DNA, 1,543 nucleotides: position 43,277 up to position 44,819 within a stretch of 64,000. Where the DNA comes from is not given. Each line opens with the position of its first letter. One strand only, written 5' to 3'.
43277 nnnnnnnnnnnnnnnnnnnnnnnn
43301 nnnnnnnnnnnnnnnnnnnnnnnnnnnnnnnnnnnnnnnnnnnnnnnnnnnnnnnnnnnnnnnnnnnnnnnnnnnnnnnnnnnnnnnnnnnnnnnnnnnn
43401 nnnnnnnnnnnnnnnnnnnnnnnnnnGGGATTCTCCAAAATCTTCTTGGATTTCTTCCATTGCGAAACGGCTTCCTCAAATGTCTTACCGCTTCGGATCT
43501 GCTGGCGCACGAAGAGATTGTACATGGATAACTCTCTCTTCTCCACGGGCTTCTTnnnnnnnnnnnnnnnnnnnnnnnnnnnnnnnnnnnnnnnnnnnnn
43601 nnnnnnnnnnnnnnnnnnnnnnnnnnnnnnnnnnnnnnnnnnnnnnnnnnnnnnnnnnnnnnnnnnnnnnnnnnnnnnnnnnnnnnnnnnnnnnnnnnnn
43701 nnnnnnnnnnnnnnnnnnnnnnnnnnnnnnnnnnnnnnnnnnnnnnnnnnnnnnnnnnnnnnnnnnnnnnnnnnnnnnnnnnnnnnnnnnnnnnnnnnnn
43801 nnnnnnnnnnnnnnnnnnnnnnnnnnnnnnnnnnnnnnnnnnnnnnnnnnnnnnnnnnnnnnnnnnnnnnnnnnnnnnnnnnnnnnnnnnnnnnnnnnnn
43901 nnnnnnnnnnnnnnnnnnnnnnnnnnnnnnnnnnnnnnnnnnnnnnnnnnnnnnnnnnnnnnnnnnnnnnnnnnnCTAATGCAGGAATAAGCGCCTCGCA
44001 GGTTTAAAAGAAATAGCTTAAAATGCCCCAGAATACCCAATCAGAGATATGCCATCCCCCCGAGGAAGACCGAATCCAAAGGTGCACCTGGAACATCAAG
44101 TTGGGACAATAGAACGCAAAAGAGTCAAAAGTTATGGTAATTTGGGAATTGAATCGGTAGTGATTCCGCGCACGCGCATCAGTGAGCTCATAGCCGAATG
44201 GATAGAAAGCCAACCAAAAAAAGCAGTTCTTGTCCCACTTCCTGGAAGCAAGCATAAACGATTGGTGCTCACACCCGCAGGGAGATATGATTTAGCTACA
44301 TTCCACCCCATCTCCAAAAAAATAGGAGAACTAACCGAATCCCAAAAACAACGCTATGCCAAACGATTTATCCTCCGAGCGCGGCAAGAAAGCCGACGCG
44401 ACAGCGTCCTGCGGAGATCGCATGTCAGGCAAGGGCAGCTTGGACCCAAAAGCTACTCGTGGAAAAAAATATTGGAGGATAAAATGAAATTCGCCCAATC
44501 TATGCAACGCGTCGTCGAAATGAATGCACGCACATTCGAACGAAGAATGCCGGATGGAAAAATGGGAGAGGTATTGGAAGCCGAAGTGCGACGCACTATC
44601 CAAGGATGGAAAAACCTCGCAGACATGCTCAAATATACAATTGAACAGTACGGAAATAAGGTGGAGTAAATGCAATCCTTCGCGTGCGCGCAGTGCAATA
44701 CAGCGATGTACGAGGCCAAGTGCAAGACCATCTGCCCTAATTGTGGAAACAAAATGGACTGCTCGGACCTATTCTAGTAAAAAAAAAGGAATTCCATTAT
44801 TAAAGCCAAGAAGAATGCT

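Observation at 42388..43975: Lysine-rich tandem-repeat protein with an HMG-box-like segment, co-transcribed with a zinc-ribbon protein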

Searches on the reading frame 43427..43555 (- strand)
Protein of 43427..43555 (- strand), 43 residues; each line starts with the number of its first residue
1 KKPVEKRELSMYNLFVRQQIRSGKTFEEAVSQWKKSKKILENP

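Call 14: search_solved_structures(query=A2, max_evalue=10, show_alignments=5)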
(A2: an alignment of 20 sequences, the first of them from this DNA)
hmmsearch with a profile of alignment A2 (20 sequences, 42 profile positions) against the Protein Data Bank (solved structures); distinct sequences matched with E-value up to 10: 22.
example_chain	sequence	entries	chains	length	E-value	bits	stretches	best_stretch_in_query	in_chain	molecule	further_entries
8q7r_U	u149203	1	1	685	2.1e-07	33.5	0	14-24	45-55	Ubiquitin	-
8pql_U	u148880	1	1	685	1.3e-06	30.9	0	14-24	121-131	Ubiquitin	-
8pql_E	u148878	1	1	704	1.6e-06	30.6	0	14-24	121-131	Polyubiquitin-C,Nucleotide exchange factor SIL1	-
5b83_A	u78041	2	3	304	0.0042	19.7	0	14-24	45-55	tetra ubiquitin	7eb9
7yui_A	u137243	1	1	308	0.0045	19.6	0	14-24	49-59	Polyubiquitin-C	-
5h07_A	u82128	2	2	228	0.054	16.1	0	14-24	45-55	Polyubiquitin-C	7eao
3fgh_A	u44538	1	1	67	0.33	13.6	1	3-20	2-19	Transcription factor A, mitochondrial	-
5vix_A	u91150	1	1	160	1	12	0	14-24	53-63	Polyubiquitin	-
5oe7_B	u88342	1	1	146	1.1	11.9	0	14-24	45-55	Polyubiquitin-C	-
3wxe_B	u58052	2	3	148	1.1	11.9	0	14-24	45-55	Ubiquitin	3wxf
2w9n_A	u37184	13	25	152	1.2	11.8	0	14-24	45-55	UBIQUITIN | Polyubiquitin-C | Polyubiquitin-B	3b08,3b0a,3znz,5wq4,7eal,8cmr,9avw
6kbe_G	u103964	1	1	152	1.3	11.8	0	14-24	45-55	Polyubiquitin-C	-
2y5b_B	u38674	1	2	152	1.3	11.8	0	14-24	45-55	UBIQUITIN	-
2zvn_A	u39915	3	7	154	1.3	11.7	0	14-24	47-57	UBC protein | Ubiquitin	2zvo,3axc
4ksl_D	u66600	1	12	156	1.3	11.7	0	14-24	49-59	Polyubiquitin-C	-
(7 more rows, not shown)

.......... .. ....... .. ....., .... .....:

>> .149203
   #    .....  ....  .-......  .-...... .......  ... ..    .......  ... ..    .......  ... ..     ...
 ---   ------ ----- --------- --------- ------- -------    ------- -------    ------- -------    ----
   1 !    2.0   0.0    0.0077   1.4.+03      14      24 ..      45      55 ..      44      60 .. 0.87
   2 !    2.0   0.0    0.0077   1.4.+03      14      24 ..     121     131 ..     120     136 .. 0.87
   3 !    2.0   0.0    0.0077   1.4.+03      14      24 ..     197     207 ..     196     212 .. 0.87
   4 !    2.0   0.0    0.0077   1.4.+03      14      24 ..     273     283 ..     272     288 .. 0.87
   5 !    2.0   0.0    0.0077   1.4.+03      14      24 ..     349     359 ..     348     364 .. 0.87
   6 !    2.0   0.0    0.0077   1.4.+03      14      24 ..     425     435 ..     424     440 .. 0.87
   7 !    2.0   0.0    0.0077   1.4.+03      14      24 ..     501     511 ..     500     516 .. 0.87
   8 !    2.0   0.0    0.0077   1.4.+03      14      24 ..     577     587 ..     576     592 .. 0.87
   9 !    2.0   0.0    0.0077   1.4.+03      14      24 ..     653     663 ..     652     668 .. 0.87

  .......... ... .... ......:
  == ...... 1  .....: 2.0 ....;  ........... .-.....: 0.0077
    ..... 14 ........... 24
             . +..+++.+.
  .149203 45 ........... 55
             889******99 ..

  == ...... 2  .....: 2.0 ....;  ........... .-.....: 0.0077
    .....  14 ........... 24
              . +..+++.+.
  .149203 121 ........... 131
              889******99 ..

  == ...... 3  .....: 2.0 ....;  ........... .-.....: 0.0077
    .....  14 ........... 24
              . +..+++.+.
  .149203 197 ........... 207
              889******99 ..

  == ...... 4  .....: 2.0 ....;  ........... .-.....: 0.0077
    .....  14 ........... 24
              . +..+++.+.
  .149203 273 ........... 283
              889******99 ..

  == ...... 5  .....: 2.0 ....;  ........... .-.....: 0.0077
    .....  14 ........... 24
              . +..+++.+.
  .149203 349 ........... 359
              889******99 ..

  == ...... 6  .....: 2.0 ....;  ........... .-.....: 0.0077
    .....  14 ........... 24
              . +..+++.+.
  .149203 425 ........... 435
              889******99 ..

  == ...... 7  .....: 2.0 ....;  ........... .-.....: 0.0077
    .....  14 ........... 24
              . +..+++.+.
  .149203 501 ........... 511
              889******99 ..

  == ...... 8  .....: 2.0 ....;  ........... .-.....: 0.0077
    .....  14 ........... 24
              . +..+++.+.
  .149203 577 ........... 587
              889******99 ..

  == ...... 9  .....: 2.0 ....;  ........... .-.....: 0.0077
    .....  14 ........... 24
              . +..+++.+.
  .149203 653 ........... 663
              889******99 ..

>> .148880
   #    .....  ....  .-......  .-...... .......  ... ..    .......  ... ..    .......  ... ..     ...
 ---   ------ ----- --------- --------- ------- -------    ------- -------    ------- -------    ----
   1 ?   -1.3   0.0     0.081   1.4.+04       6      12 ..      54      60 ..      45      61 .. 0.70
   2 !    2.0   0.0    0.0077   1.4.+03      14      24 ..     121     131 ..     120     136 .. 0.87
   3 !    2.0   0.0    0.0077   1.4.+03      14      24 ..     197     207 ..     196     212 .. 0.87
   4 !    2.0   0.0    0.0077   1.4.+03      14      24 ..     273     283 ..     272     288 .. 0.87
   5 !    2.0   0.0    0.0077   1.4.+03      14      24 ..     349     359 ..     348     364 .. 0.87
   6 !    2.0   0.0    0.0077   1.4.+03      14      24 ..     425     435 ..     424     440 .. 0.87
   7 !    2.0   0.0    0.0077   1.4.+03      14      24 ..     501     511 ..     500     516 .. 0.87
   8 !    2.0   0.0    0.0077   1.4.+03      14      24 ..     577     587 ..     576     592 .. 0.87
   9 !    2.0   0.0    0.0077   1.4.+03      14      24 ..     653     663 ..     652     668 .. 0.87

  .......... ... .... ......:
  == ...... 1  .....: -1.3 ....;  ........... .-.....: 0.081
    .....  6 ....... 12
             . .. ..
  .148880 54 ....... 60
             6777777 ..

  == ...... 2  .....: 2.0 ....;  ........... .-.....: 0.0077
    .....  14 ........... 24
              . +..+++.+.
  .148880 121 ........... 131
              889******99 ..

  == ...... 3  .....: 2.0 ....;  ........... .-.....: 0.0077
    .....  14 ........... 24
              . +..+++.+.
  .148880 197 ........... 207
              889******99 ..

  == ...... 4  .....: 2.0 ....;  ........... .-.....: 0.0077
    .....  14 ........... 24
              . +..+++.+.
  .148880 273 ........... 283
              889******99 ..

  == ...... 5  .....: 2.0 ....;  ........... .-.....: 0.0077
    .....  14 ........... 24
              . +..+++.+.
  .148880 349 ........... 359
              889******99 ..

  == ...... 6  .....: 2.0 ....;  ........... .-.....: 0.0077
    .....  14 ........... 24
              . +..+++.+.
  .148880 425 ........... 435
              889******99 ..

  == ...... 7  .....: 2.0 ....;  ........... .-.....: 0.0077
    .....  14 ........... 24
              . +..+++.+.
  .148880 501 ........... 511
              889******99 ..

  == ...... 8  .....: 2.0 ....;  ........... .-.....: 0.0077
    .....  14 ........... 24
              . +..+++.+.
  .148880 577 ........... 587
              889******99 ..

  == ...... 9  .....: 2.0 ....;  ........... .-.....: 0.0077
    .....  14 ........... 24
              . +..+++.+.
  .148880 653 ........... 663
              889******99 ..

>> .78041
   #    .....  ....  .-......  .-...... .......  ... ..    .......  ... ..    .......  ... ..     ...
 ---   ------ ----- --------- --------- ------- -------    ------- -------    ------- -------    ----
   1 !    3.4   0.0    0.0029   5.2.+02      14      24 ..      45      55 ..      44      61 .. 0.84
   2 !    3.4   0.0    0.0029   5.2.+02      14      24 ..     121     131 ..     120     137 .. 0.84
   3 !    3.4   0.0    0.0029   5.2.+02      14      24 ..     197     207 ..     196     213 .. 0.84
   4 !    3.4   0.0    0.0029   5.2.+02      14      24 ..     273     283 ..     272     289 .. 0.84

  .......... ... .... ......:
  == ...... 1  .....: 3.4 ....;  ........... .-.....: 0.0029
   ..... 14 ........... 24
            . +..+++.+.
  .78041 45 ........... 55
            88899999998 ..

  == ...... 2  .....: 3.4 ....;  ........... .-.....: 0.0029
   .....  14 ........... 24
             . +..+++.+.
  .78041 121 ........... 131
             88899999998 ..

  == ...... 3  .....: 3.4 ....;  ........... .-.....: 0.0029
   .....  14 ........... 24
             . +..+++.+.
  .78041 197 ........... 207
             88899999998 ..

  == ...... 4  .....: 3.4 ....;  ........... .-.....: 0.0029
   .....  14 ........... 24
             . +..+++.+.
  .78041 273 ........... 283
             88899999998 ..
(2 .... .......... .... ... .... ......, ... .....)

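Call 15: search_protein_families(library=pfam, alignment_id=A2, max_evalue=10)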
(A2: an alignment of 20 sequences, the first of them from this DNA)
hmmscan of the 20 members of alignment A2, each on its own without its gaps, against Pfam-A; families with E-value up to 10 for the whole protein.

A. member 1, seq(43 aa): 1 family
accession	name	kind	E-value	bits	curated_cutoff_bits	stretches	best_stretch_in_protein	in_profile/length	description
PF24371.1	DUF7527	-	0.054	13.4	27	1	7-42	5-40/237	Domain of unknown function (DUF7527)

B. families by the number of members that match (of 20 scanned): 4 families
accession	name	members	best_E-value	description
PF04690.20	YABBY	5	0.011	YABBY protein, C-terminal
PF09011.16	HMG_box_2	4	0.012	HMG-box domain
PF24371.1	DUF7527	3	0.046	Domain of unknown function (DUF7527)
PF03832.18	WSK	1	0.015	WSK motif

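Call 28: search_protein_families(library=pfam, proteins=[window:43427-43555:-], max_evalue=10)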
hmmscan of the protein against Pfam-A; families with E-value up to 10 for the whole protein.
seq(43 aa): 1 family
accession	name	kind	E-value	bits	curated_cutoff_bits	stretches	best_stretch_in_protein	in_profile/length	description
PF24371.1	DUF7527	-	0.054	13.4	27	1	7-42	5-40/237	Domain of unknown function (DUF7527)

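Call 44: find_homologous_proteins(query=A8, max_evalue=10)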
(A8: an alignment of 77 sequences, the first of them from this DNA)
Query A8 (77 sequences) (42 aa, profile of the alignment): 1 proteins with E <= 10 among 323 candidates.
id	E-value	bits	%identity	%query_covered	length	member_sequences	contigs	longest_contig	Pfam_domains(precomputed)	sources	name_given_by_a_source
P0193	8.2e-21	91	52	64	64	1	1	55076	-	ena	-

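Call 85: search_solved_structures(query=A7, max_evalue=10, show_alignments=0)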
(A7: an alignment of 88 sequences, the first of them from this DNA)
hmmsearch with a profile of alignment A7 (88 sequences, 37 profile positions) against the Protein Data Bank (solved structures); distinct sequences matched with E-value up to 10: 13.
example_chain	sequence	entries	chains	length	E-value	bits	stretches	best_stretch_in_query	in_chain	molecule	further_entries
6erp_C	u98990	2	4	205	0.044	16.5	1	2-17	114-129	Transcription factor A, mitochondrial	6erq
7lbw_A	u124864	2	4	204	0.063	16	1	2-17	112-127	Transcription factor A, mitochondrial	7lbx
6hb4_A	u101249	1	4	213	0.072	15.8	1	2-17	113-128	Transcription factor A, mitochondrial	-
3tq6_A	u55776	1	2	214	0.073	15.8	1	2-17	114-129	Transcription factor A, mitochondrial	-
9mn4_A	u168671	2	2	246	0.075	15.7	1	2-17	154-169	Transcription factor A, mitochondrial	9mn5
6hc3_A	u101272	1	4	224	0.082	15.6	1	2-17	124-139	Transcription factor A, mitochondrial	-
5b83_A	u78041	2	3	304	0.086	15.5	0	16-23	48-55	tetra ubiquitin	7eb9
9gzm_C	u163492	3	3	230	0.09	15.5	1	2-17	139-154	Transcription factor A, mitochondrial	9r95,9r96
7yui_A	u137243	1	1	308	0.092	15.5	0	16-23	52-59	Polyubiquitin-C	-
3tmm_A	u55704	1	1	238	0.095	15.4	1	2-17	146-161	Transcription factor A, mitochondrial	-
4nnu_A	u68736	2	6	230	0.1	15.3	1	2-17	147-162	Transcription factor A, mitochondrial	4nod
3fgh_A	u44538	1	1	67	0.19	14.4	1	2-17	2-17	Transcription factor A, mitochondrial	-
5h07_A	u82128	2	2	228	2.8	10.7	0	13-23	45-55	Polyubiquitin-C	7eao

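Call 91: find_related_loci(query=A2, collection=viral_contigs, flank=4000)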
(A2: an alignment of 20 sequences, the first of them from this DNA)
Query A2 (43 aa) in viral_contigs; peptide patterns used: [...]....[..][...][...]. (x = any residue, [..] = any of these).
47 stretches matched a pattern, but none encodes a relative of the query by tblastn (E <= 1e-3).

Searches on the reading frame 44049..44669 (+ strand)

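Call 5: search_protein_families(library=pfam, proteins=[window:44049-44669:+], max_evalue=1)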
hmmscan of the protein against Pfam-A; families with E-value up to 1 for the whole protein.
window:44049-44669:+ (206 aa): 1 family
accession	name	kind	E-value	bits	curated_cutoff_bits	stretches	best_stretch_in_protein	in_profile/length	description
PF15995.10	DUF4771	-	0.15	12.8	27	1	79-161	27-110/160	Domain of unknown function (DUF4771)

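Call 97: search_protein_families(library=ncbifam, proteins=[window:44049-44669:+], max_evalue=0.1)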
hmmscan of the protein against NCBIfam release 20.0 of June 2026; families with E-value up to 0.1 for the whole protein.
window:44049-44669:+ (206 aa): 0 families
